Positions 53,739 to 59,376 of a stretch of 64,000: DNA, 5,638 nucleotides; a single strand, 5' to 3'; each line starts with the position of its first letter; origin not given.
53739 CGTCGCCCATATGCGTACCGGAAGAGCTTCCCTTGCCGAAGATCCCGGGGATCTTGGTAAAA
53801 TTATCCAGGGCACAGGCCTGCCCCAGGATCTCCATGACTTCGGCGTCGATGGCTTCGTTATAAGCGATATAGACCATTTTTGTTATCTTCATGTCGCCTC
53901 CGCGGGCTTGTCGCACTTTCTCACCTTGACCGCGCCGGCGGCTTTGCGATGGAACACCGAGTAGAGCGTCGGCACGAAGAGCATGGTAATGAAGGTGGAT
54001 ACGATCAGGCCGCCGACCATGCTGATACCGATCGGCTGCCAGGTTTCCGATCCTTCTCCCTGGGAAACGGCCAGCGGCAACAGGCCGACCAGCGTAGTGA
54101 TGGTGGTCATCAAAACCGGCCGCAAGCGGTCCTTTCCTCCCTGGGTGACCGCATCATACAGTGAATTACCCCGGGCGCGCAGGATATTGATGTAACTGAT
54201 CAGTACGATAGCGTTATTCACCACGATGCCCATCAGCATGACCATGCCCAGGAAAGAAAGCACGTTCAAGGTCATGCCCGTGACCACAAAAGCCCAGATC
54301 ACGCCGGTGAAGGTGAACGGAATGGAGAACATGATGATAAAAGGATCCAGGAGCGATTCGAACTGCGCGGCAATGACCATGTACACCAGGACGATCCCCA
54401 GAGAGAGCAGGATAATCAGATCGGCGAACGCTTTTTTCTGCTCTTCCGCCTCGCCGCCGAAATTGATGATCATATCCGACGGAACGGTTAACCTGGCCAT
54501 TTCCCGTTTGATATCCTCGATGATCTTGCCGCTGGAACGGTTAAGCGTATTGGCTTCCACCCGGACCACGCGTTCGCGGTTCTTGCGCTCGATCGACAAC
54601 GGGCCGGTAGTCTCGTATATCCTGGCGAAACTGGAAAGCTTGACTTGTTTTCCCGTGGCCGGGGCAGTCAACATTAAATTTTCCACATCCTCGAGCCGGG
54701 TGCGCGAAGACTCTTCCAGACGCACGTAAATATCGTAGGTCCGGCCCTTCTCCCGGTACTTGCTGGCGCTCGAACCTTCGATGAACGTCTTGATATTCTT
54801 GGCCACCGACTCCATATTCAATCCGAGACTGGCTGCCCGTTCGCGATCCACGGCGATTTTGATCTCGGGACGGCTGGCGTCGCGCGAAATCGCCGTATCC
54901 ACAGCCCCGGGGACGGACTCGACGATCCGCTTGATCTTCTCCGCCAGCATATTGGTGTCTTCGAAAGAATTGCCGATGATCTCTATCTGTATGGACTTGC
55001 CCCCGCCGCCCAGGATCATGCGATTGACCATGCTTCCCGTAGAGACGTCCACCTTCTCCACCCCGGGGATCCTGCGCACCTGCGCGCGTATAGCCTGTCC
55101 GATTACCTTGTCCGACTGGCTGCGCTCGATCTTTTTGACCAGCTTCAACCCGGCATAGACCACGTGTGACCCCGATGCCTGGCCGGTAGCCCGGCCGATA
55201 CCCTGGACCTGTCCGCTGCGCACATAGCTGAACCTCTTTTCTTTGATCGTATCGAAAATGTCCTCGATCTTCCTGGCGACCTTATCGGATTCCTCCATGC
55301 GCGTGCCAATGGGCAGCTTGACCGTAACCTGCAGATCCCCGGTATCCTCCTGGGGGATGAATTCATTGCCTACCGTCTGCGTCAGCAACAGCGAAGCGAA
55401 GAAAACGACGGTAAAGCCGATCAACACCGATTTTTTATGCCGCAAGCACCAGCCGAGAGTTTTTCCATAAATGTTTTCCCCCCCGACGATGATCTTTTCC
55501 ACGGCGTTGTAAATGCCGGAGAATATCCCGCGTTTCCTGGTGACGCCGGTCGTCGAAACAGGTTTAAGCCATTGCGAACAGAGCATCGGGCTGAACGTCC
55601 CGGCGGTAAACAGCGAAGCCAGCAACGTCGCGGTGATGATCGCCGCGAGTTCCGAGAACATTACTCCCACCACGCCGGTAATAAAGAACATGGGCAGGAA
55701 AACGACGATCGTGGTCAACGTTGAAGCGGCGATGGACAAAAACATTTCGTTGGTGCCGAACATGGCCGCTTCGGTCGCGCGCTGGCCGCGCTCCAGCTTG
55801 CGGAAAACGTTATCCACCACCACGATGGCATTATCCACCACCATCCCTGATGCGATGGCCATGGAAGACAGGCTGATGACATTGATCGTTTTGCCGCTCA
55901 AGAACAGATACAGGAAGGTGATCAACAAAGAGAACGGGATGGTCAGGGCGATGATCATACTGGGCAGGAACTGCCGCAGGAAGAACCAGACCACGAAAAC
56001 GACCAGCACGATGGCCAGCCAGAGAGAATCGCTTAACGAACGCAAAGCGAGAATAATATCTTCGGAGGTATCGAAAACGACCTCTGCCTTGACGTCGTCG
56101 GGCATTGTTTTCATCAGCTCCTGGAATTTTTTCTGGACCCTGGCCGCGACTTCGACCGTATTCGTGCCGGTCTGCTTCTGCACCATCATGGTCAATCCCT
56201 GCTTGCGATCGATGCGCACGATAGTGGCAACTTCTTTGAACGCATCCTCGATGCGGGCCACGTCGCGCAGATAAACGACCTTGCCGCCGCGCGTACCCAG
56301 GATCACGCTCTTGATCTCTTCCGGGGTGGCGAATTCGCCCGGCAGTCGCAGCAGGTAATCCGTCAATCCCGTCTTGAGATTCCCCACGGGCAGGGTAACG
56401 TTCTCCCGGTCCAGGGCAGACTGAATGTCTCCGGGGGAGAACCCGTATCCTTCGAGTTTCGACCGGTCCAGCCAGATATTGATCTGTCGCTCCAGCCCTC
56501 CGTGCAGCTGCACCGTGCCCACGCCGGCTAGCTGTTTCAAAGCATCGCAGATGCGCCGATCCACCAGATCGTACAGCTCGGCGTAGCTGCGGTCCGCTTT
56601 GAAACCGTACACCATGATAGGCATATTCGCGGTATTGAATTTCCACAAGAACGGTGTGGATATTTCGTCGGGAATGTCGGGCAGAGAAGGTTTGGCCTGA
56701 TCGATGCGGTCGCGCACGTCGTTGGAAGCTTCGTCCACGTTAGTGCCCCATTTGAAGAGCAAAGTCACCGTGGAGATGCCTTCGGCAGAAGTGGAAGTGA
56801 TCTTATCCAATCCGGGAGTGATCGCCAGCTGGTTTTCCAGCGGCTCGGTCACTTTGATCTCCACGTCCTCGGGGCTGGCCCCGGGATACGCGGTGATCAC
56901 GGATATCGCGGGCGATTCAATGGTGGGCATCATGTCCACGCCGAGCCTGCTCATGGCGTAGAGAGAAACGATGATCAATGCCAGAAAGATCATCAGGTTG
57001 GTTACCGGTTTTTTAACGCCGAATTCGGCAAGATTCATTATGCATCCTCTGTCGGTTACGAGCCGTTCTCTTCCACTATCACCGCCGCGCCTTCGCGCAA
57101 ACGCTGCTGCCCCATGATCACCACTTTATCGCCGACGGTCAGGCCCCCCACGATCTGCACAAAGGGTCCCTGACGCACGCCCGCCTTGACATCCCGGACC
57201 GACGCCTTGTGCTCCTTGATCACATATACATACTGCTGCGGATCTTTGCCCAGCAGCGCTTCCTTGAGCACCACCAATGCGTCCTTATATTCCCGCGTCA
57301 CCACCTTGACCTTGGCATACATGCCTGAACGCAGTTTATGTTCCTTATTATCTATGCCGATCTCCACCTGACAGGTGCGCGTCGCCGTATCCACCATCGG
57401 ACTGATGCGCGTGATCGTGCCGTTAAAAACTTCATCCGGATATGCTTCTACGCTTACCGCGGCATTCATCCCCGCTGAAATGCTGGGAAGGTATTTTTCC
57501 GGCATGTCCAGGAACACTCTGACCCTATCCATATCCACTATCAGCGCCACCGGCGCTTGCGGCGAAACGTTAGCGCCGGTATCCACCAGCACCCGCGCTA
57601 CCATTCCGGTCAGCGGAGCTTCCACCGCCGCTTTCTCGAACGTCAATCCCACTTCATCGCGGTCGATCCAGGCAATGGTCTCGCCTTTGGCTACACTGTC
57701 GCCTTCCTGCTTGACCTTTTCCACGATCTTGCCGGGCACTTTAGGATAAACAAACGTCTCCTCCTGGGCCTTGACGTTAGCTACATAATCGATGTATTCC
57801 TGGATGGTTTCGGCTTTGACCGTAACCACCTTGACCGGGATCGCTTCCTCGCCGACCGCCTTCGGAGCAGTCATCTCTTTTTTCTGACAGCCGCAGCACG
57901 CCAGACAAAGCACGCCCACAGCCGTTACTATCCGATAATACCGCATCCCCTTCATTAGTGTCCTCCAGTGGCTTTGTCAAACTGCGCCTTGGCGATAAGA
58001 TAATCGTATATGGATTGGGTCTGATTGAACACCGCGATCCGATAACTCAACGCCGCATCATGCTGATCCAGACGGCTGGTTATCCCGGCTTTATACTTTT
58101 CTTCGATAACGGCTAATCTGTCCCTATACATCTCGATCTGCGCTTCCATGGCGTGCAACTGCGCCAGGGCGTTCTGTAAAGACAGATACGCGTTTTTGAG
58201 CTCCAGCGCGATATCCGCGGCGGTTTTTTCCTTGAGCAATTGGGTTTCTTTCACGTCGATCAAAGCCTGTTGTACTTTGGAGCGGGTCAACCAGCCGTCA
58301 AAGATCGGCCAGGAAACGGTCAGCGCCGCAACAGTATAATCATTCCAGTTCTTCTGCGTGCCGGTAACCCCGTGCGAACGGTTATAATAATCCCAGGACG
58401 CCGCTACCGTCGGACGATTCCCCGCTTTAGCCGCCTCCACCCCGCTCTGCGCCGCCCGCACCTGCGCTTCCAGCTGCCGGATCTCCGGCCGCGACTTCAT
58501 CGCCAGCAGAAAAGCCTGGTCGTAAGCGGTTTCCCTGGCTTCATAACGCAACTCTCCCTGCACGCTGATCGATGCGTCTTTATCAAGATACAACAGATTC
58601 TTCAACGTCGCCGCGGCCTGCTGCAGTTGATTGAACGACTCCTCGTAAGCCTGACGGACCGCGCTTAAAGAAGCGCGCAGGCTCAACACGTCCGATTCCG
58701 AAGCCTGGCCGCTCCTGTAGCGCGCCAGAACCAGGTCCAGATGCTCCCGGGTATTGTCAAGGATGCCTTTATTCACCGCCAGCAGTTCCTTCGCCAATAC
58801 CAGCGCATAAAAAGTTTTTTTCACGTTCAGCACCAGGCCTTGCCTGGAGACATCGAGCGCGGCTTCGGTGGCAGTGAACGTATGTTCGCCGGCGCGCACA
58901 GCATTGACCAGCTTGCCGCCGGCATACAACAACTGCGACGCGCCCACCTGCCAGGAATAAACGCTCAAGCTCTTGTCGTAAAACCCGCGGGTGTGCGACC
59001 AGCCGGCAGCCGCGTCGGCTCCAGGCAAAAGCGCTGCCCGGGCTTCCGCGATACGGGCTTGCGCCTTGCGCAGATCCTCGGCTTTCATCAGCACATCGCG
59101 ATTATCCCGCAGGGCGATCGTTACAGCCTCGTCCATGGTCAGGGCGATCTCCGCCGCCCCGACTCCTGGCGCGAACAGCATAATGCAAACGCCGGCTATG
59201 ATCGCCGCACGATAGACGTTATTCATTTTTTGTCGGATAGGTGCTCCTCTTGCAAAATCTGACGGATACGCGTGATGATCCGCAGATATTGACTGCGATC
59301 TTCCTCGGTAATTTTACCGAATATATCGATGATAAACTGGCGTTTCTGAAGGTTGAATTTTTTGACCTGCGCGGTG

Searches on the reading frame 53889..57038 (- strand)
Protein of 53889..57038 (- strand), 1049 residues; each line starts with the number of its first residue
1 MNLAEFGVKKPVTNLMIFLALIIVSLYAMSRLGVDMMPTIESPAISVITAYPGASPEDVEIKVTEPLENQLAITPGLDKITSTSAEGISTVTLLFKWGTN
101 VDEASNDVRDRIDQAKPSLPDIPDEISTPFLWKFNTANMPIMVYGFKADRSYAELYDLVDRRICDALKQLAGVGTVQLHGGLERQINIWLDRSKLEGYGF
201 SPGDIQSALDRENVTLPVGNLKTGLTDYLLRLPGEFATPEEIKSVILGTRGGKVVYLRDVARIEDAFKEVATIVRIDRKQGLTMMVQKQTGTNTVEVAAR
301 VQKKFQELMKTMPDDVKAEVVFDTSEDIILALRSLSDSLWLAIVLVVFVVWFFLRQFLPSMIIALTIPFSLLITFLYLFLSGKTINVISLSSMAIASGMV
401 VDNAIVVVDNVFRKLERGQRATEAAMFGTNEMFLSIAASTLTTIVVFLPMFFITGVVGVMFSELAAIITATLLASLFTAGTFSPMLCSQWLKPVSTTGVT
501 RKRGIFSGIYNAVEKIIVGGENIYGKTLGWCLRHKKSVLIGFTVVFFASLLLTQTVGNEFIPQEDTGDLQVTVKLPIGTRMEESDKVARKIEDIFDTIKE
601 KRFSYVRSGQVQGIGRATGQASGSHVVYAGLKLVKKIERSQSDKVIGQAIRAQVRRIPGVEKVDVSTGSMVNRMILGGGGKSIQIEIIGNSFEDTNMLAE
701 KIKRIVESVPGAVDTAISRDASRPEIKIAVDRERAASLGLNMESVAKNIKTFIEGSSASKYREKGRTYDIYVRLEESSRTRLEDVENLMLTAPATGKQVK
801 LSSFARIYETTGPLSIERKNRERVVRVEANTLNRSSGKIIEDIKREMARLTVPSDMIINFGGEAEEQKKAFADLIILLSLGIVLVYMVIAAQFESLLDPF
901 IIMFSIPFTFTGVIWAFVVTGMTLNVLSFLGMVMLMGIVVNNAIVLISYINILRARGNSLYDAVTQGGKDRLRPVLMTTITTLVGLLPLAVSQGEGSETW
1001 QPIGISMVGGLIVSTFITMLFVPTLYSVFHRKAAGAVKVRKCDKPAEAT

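Call 37: search_protein_families(library=pfam, proteins=[window:53889-57038:-], max_evalue=0.00001)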
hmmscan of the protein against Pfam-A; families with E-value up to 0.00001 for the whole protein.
window:53889-57038:- (1049 aa): 1 family
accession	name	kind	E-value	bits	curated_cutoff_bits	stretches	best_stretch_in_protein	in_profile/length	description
PF00873.25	ACR_tran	-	1.5e-258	861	28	1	4-1030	2-1021/1021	AcrB/AcrD/AcrF family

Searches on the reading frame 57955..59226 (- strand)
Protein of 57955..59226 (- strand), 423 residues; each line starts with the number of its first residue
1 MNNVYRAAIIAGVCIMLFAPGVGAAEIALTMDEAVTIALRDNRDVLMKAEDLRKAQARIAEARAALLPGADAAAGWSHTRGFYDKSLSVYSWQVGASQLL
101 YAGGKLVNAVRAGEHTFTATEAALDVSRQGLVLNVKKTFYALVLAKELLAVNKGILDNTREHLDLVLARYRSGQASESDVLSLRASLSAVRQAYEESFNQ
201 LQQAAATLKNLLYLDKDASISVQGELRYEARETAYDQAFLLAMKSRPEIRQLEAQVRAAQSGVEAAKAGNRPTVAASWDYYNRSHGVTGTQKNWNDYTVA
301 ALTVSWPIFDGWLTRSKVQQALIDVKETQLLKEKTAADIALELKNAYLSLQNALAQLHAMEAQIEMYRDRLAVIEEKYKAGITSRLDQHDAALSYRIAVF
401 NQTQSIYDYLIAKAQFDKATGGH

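Call 37: search_protein_families(library=pfam, proteins=[window:57955-59226:-], max_evalue=0.00001)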
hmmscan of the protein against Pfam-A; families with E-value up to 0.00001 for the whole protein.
window:57955-59226:- (423 aa): 1 family
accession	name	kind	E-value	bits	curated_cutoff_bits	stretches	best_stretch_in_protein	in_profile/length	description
PF02321.23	OEP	-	8.6e-58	195.7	22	2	236-421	2-187/187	Outer membrane efflux protein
